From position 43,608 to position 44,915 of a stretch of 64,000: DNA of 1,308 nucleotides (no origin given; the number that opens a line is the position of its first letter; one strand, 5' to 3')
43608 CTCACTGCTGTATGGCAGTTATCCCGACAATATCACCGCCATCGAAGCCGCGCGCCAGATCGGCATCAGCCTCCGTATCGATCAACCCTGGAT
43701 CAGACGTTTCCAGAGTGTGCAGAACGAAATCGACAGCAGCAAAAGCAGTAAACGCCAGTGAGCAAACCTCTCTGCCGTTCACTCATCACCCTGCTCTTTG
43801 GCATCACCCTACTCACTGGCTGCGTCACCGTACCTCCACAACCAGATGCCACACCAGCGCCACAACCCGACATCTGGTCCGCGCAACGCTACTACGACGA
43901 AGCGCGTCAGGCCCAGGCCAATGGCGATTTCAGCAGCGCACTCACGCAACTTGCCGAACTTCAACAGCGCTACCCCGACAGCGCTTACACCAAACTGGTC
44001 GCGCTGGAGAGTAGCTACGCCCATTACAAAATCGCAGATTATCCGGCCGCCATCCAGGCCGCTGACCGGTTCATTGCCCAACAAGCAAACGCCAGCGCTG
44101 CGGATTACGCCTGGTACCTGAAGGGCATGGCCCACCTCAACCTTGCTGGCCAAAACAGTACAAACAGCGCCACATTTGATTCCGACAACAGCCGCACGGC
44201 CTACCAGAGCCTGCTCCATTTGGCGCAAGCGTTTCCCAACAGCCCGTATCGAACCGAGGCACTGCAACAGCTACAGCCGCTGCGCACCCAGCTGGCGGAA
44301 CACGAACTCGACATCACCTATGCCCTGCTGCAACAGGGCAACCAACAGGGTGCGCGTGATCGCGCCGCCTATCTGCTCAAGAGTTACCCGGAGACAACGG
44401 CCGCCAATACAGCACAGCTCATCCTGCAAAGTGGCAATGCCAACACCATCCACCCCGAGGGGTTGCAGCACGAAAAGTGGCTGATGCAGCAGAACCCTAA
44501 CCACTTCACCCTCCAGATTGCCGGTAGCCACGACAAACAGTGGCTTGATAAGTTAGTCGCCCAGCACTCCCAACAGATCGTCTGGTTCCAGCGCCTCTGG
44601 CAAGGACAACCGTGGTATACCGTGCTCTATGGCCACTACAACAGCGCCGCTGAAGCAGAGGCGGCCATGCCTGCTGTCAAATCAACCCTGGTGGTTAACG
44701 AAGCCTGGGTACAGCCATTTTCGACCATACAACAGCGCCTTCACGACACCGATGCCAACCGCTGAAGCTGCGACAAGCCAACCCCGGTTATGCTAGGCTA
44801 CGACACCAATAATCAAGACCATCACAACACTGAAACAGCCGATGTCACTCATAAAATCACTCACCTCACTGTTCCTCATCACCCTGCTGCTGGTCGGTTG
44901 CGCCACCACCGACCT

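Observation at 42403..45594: Tandem array of three BamD paralogs; the first two are fused to SPOR peptidoglycan-binding domains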

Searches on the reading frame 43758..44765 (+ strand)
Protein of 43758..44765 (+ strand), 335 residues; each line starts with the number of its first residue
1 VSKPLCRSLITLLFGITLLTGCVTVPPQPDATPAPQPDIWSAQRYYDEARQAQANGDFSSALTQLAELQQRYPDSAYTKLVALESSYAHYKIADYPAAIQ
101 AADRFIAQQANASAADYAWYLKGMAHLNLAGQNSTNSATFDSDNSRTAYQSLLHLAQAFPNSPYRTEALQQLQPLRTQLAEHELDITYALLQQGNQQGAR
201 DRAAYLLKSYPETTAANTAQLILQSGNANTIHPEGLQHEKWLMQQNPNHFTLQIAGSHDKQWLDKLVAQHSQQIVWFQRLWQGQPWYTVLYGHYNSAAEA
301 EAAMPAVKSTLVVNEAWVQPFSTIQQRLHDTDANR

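Call 3: search_protein_families(library=pfam, proteins=[window:43758-44765:+], max_evalue=1)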
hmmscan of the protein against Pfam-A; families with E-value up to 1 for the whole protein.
window:43758-44765:+ (335 aa): 11 families
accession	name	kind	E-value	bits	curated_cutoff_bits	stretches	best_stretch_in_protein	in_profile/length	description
PF13525.12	YfiO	-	1.5e-36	126.6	25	1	42-225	5-186/203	Outer membrane lipoprotein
PF13512.12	TPR_18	-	5.9e-23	82.1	21.9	1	41-171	9-144/145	Tetratricopeptide repeat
PF05036.18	SPOR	-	3.5e-08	34.1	21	1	247-308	2-65/76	SPOR domain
PF13432.12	TPR_16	-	0.00016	22.5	32.7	2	46-76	1-31/65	Tetratricopeptide repeat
PF13174.12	TPR_6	-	0.00024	22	26.3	1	50-75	8-33/33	Tetratricopeptide repeat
PF18169.6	SLATT_6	-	0.043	13.9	27.1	1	45-92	101-147/176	SMODS and SLOG-associating 2TM effector domain 6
PF17004.11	SRP_TPR_like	-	0.054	14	35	1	69-122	41-81/109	Putative TPR-like repeat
PF22205.1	Csm6_6H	-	0.06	13.9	27.6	1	54-104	14-65/93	Csm6 6H domain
PF09976.15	TPR_21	-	0.17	12.1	25.5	1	42-116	39-113/193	Tetratricopeptide repeat-like domain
PF13428.12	TPR_14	-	0.18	13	23.5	1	46-77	5-36/44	Tetratricopeptide repeat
PF08028.16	Acyl-CoA_dh_2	-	0.31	11.8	22.7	1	66-115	19-67/134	Acyl-CoA dehydrogenase, C-terminal domain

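Call 4: search_protein_families(library=ncbifam, proteins=[window:43758-44765:+], max_evalue=1)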
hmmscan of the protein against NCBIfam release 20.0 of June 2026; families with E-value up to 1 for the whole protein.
window:43758-44765:+ (335 aa): 6 families
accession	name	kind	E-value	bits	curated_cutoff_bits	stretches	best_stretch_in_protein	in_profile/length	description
TIGR03302.1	OM_YfiO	subfamily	9.8e-46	156.2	81.4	1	7-246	2-232/239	outer membrane protein assembly factor BamD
NF008119.0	PRK10866.1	equivalog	4.2e-26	92.1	363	1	42-223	32-218/243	outer membrane protein assembly factor BamD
NF008153.0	PRK10905.1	equivalog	3.3e-06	26.5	256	1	247-328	341-423/424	cell division protein DamX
TIGR02795.1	tol_pal_ybgF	equivalog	0.00026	21.6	90.1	1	43-130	3-90/119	tol-pal system protein YbgF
NF033630.1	SLATT_6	subfamily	0.013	15.2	100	1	46-92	103-149/180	SLATT domain-containing protein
NF011731.0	PRK15184.1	equivalog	0.073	12.5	505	1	11-59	5-50/277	curli production assembly/transport protein CsgG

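Call 9: find_homologous_proteins(query=window:43758-44765:+)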
Query window:43758-44765:+ (335 aa): 131 proteins with E <= 0.001 among 2580 candidates; the best 120 are listed.
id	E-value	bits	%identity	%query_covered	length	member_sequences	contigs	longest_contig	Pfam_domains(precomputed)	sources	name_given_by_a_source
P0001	1.0e-213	726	97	100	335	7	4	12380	PF05036.19,PF13525.13,PF13432.13,PF13512.13,PF13174.13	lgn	-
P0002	3.1e-153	528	73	100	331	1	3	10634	PF05036.19,PF13525.13,PF13512.13,PF13174.13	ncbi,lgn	-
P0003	3.4e-114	399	59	96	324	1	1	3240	PF05036.19,PF13525.13,PF13512.13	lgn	-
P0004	6.0e-111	389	60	96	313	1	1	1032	PF05036.19,PF13525.13,PF13512.13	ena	-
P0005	8.8e-109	382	55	100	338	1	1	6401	PF05036.19,PF13525.13,PF13512.13,PF13174.13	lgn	-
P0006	1.4e-107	378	57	99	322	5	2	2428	PF05036.19,PF13525.13,PF13512.13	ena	-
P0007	1.1e-30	125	34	72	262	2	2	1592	PF13525.13,PF13432.13,PF13512.13,PF13174.13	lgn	-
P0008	1.6e-27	115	36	61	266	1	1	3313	PF13525.13,PF13432.13,PF13428.13,PF13512.13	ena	-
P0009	3.1e-27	114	36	55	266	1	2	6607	PF13525.13,PF13432.13,PF13512.13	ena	-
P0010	4.8e-27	113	32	71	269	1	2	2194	PF13525.13,PF13432.13,PF13428.13,PF13512.13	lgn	-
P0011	7.8e-27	112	33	62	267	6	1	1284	PF13525.13,PF13512.13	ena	-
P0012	3.1e-26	110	33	66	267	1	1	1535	PF13525.13,PF13512.13,PF13174.13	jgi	-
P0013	4.0e-26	110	33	66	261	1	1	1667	PF13525.13,PF13512.13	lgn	-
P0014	4.6e-26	110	31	62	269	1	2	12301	PF13525.13,PF13432.13,PF13512.13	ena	-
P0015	4.9e-26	110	33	66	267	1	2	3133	PF13525.13,PF13512.13,PF13174.13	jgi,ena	jgi:outer membrane protein assembly factor BamD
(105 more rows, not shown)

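Call 11: find_related_loci(query=window:43758-44765:+, collection=genome_contigs, flank=8000)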
Query window:43758-44765:+ (335 aa) in genome_contigs; peptide patterns used: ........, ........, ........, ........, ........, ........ (x = any residue, [..] = any of these).
105 stretches matched a pattern; 10 encode a relative of the query (tblastn E <= 1e-3); 10 distinct loci.
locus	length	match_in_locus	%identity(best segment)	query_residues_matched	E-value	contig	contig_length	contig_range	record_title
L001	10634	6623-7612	72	1-334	1e-160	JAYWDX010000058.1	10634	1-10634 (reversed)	MAG: Candidatus Tenderia sp. isolate GL96_UP_concoct_44 GL96_UP_concoct_44_57, whole genome shotgun sequence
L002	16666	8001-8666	30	2-223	1e-28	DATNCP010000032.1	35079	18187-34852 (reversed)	MAG TPA_asm: Burkholderiales bacterium isolate SMAG_U11217 k141_2609019, whole genome shotgun sequence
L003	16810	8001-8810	28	5-277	6e-25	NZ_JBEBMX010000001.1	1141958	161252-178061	Saccharospirillum sp. HFRX-1 NODE_1_length_1141958_cov_10.281149, whole genome shotgun sequence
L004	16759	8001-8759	29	7-263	4e-24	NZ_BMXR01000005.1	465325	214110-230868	Saccharospirillum salsuginis strain KCTC 22169 sequence05, whole genome shotgun sequence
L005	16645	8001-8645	30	5-223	8e-24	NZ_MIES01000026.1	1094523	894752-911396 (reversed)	Saccharospirillum sp. MSK14-1 scaffold33_cov458_read234, whole genome shotgun sequence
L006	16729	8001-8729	30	41-277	3e-23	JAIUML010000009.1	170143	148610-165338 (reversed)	MAG: Saccharospirillum sp. isolate PBR18_bin23 bin23.contig0008, whole genome shotgun sequence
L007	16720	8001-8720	30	39-266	3e-23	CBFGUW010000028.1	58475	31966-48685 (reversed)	MAG TPA_asm: uncultured Saccharospirillum sp. isolate SRR17295757_binner123_Refined_96 genome assembly, contig: ERZ23398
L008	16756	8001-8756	27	8-263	1e-21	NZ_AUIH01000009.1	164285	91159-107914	Saccharospirillum impatiens DSM 12546 G565DRAFT_scaffold00009.9_C, whole genome shotgun sequence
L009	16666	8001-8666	31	1-216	9e-19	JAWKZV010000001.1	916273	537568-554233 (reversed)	MAG: Porticoccaceae bacterium isolate AC1.2 AC1.2.fa-1, whole genome shotgun sequence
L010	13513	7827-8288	26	55-213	2e-11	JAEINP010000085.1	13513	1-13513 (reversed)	MAG: Desulfatibacillum sp. isolate MAG7 NODE_2445_length_13513_cov_9.193361, whole genome shotgun sequence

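Call 12: list_cluster_members(proteins=[P0001, P0002, P0003, P0005])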
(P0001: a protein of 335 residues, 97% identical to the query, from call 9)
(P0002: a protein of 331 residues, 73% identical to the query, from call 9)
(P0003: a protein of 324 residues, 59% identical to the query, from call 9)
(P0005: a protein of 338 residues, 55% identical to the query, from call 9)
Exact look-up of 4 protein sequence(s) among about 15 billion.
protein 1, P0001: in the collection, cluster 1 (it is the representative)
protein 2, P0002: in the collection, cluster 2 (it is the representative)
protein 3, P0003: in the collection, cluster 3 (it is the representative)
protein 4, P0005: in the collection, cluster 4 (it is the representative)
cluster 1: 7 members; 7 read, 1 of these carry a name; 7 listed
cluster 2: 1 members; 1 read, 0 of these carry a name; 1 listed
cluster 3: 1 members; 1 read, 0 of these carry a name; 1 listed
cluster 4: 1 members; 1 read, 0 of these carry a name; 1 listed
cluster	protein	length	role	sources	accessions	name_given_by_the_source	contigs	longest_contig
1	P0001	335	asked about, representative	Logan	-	-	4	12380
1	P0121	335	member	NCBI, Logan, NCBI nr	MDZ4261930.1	MAG: outer membrane protein assembly factor BamD [Pseudomonadota bacterium] | outer membrane protein assembly factor BamD [Pseudomonadota bacterium]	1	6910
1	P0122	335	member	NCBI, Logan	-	-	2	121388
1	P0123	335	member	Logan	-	-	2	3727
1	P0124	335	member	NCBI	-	-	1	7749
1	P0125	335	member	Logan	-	-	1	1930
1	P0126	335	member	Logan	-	-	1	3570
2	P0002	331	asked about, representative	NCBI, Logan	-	-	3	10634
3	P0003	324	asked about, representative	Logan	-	-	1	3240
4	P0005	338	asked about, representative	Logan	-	-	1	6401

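Call 14: find_encoding_contigs(protein=P0005, flank=6000, max_places=4)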
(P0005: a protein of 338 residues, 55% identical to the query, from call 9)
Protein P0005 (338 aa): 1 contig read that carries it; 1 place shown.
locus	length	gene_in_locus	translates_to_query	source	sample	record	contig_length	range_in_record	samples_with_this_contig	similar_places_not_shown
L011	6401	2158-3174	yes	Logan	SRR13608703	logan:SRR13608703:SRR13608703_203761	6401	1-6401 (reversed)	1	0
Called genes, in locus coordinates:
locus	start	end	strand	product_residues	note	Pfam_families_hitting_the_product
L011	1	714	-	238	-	?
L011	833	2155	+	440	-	PF07719:TPR_2 (faint), PF13174:TPR_6 (faint), PF13428:TPR_14 (faint), PF13432:TPR_16 (faint), PF13512:TPR_18, PF13525:YfiO, PF14559:TPR_19 (faint), PF05036:SPOR (weak)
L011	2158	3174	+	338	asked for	PF13512:TPR_18, PF13174:TPR_6 (faint), PF13525:YfiO, PF05036:SPOR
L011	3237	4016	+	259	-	PF13512:TPR_18, PF13525:YfiO, PF13174:TPR_6 (faint), PF13428:TPR_14 (faint), PF13432:TPR_16 (weak)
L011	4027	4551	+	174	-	PF14512:TM1586_NiRdase (weak), PF00881:Nitroreductase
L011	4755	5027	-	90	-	-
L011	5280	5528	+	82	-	-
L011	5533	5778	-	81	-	-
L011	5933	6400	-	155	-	?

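Call 15: find_encoding_contigs(protein=P0003, flank=6000, max_places=4)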
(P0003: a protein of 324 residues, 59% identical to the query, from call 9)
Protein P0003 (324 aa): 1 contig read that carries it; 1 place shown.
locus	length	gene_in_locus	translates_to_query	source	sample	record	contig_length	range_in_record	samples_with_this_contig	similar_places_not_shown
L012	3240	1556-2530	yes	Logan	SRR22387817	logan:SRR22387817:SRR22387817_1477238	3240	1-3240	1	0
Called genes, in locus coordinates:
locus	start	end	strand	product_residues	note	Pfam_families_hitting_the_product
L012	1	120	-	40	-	?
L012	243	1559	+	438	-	PF07719:TPR_2 (faint), PF13174:TPR_6 (faint), PF13428:TPR_14 (faint), PF13432:TPR_16 (weak), PF13512:TPR_18, PF13525:YfiO, PF05036:SPOR (faint)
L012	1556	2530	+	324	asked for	PF13512:TPR_18, PF13525:YfiO, PF05036:SPOR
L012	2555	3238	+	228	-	?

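Call 23: search_solved_structures(query=window:43758-44765:+, max_evalue=0.01, show_alignments=2)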
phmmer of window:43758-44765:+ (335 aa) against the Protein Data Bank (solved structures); distinct sequences matched with E-value up to 0.01: 13.
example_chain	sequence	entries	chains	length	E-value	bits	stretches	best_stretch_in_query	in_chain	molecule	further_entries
5d0o_D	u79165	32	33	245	3.1e-23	85.7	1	44-224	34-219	Outer membrane protein assembly factor BamD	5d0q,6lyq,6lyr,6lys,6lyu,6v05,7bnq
8adg_D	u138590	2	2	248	3.4e-23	85.6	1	44-224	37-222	Outer membrane protein assembly factor BamD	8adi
3q5m_A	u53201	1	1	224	4.2e-23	85.2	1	44-224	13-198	UPF0169 lipoprotein yfiO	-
28jl_D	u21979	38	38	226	4.4e-23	85.2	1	44-224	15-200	Outer membrane protein assembly factor BamD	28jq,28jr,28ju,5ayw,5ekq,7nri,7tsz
8spr_D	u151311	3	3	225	4.6e-23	85.1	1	44-224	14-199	Outer membrane protein assembly factor BamD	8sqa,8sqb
3tgo_A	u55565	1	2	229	4.9e-23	85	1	44-224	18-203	UPF0169 lipoprotein yfiO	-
5ljo_D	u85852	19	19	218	6.3e-23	84.7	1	45-224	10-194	Outer membrane protein assembly factor BamD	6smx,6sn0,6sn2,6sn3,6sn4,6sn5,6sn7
2yhc_A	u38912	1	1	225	1.2e-22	83.8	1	45-224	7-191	UPF0169 LIPOPROTEIN YFIO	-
9cmw_D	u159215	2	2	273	4.8e-21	78.5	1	8-224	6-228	Outer membrane protein assembly factor BamD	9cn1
9pxg_D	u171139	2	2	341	6.7e-18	68.2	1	41-221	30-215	Outer membrane protein assembly factor BamD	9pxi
9cn0_D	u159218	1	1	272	2.9e-17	66.1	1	13-224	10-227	Outer membrane protein assembly factor BamD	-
5waq_A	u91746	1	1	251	1.3e-16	64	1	38-225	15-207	Outer membrane protein assembly factor BamD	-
2lfv_A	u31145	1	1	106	1.3e-06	31.1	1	232-327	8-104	Protein damX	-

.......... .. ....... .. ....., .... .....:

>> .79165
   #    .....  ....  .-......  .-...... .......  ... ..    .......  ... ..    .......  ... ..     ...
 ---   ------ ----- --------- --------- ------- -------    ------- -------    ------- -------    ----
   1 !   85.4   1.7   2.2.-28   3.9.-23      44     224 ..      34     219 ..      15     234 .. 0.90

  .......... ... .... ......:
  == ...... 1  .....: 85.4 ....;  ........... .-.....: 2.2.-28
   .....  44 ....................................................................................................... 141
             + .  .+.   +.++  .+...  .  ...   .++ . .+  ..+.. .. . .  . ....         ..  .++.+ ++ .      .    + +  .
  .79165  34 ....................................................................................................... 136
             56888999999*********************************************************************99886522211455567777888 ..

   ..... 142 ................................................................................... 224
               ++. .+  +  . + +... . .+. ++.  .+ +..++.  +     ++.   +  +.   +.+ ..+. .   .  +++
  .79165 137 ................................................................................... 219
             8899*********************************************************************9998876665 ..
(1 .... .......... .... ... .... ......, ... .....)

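Call 37: predict_structure(alignment_id=A2)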
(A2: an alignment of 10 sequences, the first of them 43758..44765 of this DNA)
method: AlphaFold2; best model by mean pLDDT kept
length: 335 residues; sequences in the alignment: 10
mean_pLDDT: 81.0   pTM: 0.58
mean pLDDT of the five models: 81.0, 80.5, 80.0, 77.5, 76.9
residues with pLDDT >= 90: 146; 70-90: 121; 50-70: 22; < 50: 46
segments of 3 or more residues with pLDDT < 50: 1-35, 227-231, 332-335
pLDDT, mean of each block of 10 residues (from residue 1): 39 39 40 59 97 97 97 94 98 97 96 95 95 62 92 95 95 89 83 78 88 81 60 63 87 86 85 82 79 92 88 86 80 39
secondary structure, 60 per line:
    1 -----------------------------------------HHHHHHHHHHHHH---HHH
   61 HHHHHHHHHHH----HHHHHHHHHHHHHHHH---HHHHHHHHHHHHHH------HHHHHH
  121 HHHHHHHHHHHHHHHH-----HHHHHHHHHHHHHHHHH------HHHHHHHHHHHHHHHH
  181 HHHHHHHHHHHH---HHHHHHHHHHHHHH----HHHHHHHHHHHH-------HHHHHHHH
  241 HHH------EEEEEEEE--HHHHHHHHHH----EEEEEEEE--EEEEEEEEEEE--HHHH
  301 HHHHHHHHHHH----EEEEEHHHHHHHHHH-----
elements in order: H42-54 H58-71 H76-91 H95-108 H115-136 H142-158 H165-192 H196-209 H214-225 H233-243 E250-257 H260-269 E274-281 E284-294 H297-311 E316-320 H321-330

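Call 41: fold_search(model_id=the predicted structure, library=pdb)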
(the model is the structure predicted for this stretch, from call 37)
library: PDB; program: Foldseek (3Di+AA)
matches with E <= 10: 1487; with E <= 0.001: 38
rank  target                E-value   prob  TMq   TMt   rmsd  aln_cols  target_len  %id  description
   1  9h85_D                4.7e-10  1.00  0.50  0.73   2.8       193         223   29  BAM-hinge (GSGS) (released 2025-10-22)
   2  3q5m                  8.0e-10  1.00  0.51  0.79   1.9       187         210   30  Crystal structure of Escherichia coli BamD (released 2011-12-28)
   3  5ayw_D                1.1e-09  1.00  0.47  0.70   3.2       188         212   30  Structure of a membrane complex (released 2016-02-24)
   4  7ttc_D                1.8e-09  1.00  0.47  0.71   3.1       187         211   30  BamABCDE bound to substrate EspP (released 2022-03-30)
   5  8bvq_D                1.9e-09  1.00  0.47  0.68   3.4       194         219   29  E. coli BAM complex (BamABCDE) bound to darobactin B (released 2023-05-24)
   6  3tgo_B                2.1e-09  1.00  0.50  0.75   2.8       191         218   30  Crystal structure of the E. coli BamCD complex (released 2011-09-28)
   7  7ri5_D                4.5e-09  1.00  0.48  0.71   3.1       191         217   30  Structure of a BAM in MSP1E3D1 nanodiscs at 4 Angstrom resolution (released 2021-12-22)
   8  2yhc                  4.7e-09  1.00  0.50  0.77   1.9       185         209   30  Structure of BamD from E. coli (released 2011-06-01)
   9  6lyq_D                5.0e-09  1.00  0.47  0.73   3.1       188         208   30  Structure of the BAM complex (released 2021-01-06)
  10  5d0o_D                5.2e-09  1.00  0.47  0.72   3.2       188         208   30  BamABCDE complex, outer membrane beta barrel assembly machinery entire complex (released 2016-03-09)
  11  3tgo_A                6.0e-09  1.00  0.50  0.76   2.6       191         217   30  Crystal structure of the E. coli BamCD complex (released 2011-09-28)
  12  9cny_D                6.0e-09  1.00  0.48  0.72   3.1       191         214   30  CryoEM structure of the APO-BAM complex in SMA nanodisc (released 2024-12-25)
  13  8qp5_D                8.4e-09  1.00  0.49  0.72   3.0       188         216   30  Release Complex: BAM bound EspP (SurA released) (released 2024-09-25)
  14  9co0_D                9.7e-09  1.00  0.47  0.72   3.3       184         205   31  CryoEM structure of BAM in complex with the PTB2 open-state inhibitor (in SMA nanodisc) (released 2024-12-25)
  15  5ekq_D                1.1e-08  1.00  0.50  0.73   2.9       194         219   30  The structure of the BamACDE subcomplex from E. coli (released 2016-01-20)
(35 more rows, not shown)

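Call 46: search_protein_representatives(alignment_id=A3)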
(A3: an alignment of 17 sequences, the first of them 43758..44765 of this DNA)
Query: 17 sequences, 338 profile positions. Proteins with E-value up to 0.001 (for the whole library): 25413; up to 1e-10: 9663; up to 1e-30: 829. The best 150 are listed.
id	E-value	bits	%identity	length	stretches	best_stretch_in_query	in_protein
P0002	7.6e-133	459.1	-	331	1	1-337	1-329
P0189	4.7e-126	436.8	-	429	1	7-333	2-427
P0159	9.7e-123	425.9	-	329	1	1-337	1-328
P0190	9.2e-122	422.7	-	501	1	7-333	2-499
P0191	7.0e-114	396.8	-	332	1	1-334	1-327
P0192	2.6e-109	381.8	-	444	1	11-337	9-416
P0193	2.6e-105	368.6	-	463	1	6-336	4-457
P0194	6.1e-103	360.8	-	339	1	10-334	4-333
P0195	1.6e-99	349.5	-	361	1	8-333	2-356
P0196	1.2e-97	343.4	-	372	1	11-335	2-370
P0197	2.8e-93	329.1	-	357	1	10-336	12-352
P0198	1.7e-92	326.5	-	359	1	9-334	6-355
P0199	3.6e-92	325.4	-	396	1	10-336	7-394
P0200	6.6e-92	324.5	-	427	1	6-333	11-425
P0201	4.1e-90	318.6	-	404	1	8-335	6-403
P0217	1.2e-79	284.2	-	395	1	16-333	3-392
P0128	8.6e-78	278.1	-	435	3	23-191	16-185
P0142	5.8e-77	275.4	-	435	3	10-188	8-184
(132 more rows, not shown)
